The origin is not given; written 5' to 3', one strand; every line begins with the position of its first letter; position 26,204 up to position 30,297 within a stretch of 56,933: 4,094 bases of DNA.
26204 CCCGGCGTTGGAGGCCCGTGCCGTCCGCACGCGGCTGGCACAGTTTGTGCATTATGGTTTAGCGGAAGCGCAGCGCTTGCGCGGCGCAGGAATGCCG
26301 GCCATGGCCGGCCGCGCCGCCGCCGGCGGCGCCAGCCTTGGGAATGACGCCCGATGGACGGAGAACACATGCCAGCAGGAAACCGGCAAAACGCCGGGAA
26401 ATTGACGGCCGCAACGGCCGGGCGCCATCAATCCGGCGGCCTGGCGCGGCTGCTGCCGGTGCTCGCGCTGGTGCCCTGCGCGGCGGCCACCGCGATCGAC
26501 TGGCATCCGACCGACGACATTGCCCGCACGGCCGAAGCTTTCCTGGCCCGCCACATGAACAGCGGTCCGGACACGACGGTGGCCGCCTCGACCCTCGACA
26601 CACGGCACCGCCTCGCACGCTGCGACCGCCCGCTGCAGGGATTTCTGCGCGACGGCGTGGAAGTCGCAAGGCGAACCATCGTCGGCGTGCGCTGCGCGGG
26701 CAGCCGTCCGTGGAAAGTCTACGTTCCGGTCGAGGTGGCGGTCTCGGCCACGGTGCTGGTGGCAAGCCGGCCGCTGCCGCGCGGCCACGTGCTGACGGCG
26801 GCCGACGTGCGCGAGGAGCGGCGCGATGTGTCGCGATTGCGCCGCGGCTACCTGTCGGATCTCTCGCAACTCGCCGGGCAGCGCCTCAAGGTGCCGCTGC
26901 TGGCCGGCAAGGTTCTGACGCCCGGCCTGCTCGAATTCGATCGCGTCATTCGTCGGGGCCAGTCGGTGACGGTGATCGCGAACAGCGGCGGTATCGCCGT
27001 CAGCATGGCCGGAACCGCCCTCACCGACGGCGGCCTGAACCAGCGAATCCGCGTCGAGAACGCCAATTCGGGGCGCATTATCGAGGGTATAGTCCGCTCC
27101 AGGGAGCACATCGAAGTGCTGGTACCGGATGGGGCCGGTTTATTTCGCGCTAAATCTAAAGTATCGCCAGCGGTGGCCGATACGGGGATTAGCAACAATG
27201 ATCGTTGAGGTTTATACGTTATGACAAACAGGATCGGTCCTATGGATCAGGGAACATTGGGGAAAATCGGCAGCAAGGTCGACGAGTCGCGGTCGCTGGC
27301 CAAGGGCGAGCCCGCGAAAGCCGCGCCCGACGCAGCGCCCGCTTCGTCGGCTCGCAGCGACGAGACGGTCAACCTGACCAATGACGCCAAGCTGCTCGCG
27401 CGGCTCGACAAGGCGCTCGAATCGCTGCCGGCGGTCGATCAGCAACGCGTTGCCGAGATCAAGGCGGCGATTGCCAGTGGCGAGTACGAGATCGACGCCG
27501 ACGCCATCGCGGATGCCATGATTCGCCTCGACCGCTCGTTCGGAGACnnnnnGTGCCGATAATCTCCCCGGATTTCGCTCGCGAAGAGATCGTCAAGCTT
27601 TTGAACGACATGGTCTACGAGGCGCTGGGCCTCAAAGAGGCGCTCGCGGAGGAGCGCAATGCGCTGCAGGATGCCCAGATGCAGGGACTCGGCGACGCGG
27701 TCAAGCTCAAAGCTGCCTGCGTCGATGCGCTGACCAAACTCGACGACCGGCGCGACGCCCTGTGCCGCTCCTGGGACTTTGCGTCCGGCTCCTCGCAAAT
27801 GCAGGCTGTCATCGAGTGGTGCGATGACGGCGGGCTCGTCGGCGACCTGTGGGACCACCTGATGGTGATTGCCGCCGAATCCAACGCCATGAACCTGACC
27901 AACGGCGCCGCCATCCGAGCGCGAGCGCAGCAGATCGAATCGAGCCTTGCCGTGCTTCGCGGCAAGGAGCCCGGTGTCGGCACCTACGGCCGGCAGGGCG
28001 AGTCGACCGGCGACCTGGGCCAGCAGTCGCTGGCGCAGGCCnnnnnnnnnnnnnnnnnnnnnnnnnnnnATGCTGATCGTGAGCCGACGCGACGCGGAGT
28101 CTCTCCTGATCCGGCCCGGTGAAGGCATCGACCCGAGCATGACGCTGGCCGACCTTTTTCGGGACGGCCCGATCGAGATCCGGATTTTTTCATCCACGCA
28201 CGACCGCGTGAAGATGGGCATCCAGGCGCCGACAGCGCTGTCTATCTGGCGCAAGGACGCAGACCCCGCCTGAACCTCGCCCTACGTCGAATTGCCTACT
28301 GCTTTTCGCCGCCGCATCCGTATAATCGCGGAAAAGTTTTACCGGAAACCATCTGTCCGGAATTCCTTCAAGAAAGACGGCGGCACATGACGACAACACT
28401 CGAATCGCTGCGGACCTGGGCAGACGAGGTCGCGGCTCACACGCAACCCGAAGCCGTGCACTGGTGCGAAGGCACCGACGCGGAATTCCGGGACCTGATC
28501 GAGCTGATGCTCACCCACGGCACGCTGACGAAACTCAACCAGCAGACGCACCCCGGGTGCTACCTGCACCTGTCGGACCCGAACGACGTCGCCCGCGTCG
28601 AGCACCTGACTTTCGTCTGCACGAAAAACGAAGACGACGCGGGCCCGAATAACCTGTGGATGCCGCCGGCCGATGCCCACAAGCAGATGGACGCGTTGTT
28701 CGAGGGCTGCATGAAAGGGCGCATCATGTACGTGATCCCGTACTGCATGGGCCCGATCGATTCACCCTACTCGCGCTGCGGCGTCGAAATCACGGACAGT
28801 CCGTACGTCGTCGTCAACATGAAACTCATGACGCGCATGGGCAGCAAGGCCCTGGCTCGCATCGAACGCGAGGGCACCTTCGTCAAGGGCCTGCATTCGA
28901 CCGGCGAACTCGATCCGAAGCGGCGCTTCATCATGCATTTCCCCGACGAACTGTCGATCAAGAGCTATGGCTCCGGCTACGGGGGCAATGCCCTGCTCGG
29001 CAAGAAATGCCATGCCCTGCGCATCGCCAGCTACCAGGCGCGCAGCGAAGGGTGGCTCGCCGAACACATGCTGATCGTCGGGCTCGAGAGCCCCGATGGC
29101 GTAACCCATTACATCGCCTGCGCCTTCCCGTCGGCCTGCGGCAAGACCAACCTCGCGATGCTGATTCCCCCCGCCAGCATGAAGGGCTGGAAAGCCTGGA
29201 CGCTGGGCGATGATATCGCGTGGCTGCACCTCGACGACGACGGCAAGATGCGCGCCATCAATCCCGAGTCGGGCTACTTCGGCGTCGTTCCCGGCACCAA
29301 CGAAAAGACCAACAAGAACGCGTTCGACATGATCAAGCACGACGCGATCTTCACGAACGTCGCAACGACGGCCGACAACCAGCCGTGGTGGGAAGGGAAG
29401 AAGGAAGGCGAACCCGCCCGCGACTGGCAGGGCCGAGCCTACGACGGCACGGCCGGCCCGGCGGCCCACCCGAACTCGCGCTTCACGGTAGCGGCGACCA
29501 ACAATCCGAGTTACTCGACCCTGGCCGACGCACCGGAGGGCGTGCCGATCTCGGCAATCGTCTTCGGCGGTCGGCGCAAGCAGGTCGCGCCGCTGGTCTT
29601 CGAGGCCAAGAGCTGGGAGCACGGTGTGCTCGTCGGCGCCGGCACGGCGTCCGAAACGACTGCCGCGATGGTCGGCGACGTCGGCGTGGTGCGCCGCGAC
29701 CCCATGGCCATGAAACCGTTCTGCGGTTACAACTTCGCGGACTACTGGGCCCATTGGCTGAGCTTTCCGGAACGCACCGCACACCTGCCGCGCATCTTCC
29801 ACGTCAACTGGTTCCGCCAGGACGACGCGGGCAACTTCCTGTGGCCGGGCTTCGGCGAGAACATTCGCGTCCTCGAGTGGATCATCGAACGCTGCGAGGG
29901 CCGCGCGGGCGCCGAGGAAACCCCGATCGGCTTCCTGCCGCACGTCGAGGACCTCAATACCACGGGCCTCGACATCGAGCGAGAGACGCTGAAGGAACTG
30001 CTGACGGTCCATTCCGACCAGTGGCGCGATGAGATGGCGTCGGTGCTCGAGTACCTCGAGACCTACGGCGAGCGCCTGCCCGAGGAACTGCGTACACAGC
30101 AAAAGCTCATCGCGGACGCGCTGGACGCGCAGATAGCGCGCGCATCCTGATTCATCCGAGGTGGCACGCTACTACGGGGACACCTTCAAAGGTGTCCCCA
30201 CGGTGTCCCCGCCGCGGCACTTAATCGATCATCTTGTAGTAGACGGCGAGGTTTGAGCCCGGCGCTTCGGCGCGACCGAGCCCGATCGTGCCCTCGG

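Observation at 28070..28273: RsmN/RsmF-topology CsrA paralogue placed directly behind flgM-flgN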

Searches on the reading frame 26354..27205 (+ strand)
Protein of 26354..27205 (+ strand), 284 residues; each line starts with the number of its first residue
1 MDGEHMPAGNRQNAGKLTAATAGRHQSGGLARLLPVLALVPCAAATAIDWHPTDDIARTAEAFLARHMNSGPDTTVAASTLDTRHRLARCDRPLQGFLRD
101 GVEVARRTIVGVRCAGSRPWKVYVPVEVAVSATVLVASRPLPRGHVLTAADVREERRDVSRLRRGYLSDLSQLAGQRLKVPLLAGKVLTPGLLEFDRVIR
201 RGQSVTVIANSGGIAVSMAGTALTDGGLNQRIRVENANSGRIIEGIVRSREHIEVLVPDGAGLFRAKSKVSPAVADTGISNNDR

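Call 7: search_protein_families(library=pfam, proteins=[window:26354-27205:+], max_evalue=1)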
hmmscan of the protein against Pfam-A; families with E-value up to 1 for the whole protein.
window:26354-27205:+ (284 aa): 3 families
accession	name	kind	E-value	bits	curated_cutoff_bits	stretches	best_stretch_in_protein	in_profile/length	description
PF13144.11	ChapFlgA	-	5.5e-35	120.5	23.8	1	133-255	2-122/122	Chaperone for flagella basal body P-ring formation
PF08666.17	SAF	-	8.2e-13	49.1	21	1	133-193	2-62/63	SAF domain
PF17656.6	ChapFlgA_N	-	9.7e-12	45.5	27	1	58-129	3-76/77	FlgA N-terminal domain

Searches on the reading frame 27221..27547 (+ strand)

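Call 7: search_protein_families(library=pfam, proteins=[window:27221-27547:+], max_evalue=1)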
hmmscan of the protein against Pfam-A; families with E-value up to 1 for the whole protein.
window:27221-27547:+ (109 aa): 1 family
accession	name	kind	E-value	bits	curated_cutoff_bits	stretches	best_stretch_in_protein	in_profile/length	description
PF04316.19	FlgM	-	1.2e-17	64.3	25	1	49-101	2-54/55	Anti-sigma-28 factor, FlgM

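Call 8: search_protein_families(library=ncbifam, proteins=[window:27221-27547:+], max_evalue=1)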
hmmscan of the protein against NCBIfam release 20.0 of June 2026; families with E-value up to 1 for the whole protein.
window:27221-27547:+ (109 aa): 2 families
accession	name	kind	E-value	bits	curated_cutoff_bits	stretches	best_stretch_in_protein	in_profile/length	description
TIGR03824.1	FlgM_jcvi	equivalog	2e-20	73.4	40.75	1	27-102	19-95/98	flagellar biosynthesis anti-sigma factor FlgM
NF006550.0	PRK09047.1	equivalog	0.085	12.3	173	0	37-75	108-146/194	RNA polymerase sigma factor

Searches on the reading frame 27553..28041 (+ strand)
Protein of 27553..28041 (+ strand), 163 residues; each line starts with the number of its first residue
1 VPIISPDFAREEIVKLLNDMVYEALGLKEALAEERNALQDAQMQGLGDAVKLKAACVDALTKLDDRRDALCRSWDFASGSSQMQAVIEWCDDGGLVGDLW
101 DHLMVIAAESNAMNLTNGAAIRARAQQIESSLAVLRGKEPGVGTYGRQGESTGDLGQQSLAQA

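Call 7: search_protein_families(library=pfam, proteins=[window:27553-28041:+], max_evalue=1)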
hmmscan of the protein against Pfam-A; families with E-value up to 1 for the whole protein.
window:27553-28041:+ (163 aa): 2 families
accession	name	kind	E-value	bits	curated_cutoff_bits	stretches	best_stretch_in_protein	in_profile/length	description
PF05130.17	FlgN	-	2.9e-17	63.9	30.5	1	26-151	19-145/147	FlgN protein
PF24305.1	P8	-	0.16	12.4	27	1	81-105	8-33/66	Probiotic-derived P8 protein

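Call 8: search_protein_families(library=ncbifam, proteins=[window:27553-28041:+], max_evalue=1)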
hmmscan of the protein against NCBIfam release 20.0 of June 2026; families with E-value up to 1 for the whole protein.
window:27553-28041:+ (163 aa): 0 families

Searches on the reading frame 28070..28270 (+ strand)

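Call 7: search_protein_families(library=pfam, proteins=[window:28070-28270:+], max_evalue=1)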
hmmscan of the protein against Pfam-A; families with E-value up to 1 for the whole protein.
window:28070-28270:+ (67 aa): 1 family
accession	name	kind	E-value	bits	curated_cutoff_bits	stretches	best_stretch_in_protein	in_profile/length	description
PF02599.21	CsrA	-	2.3e-09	37.5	27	1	1-63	1-46/53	Global regulator protein family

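Call 8: search_protein_families(library=ncbifam, proteins=[window:28070-28270:+], max_evalue=1)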
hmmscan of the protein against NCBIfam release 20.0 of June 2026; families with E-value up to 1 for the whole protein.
window:28070-28270:+ (67 aa): 3 families
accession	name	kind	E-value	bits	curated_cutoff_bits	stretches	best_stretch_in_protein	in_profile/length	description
NF002469.0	PRK01712.1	equivalog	1.6e-07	31.2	73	2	35-63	18-46/65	carbon storage regulator CsrA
TIGR00202.1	csrA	equivalog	2.7e-07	30.6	70.1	1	34-63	17-46/69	carbon storage regulator CsrA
NF001844.0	PRK00568.1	equivalog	0.00068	19.7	106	1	32-63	15-46/76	carbon storage regulator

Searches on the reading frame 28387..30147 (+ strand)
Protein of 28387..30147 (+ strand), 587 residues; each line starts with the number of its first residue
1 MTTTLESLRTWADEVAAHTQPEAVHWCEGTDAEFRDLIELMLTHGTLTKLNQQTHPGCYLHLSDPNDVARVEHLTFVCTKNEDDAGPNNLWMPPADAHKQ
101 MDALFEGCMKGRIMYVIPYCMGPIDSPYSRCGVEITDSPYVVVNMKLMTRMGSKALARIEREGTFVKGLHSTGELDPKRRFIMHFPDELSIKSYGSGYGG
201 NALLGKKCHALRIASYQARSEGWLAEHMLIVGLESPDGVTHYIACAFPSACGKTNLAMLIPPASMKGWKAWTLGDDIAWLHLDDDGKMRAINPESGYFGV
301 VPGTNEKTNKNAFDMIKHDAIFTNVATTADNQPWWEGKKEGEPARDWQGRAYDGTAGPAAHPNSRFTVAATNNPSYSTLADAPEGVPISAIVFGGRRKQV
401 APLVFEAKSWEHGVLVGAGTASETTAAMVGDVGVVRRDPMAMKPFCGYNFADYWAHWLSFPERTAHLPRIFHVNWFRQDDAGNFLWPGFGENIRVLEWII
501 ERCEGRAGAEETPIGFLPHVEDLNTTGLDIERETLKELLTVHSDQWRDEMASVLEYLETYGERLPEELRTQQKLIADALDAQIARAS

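Call 7: search_protein_families(library=pfam, proteins=[window:28387-30147:+], max_evalue=1)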
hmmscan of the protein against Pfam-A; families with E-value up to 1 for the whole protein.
window:28387-30147:+ (587 aa): 2 families
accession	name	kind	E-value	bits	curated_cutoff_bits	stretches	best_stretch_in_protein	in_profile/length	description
PF00821.23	PEPCK_GTP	-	2e-152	507.5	23.8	1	223-573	1-352/357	Phosphoenolpyruvate carboxykinase C-terminal P-loop domain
PF17297.7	PEPCK_N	-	3.9e-84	282.1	23.8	1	11-219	2-218/218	Phosphoenolpyruvate carboxykinase N-terminal domain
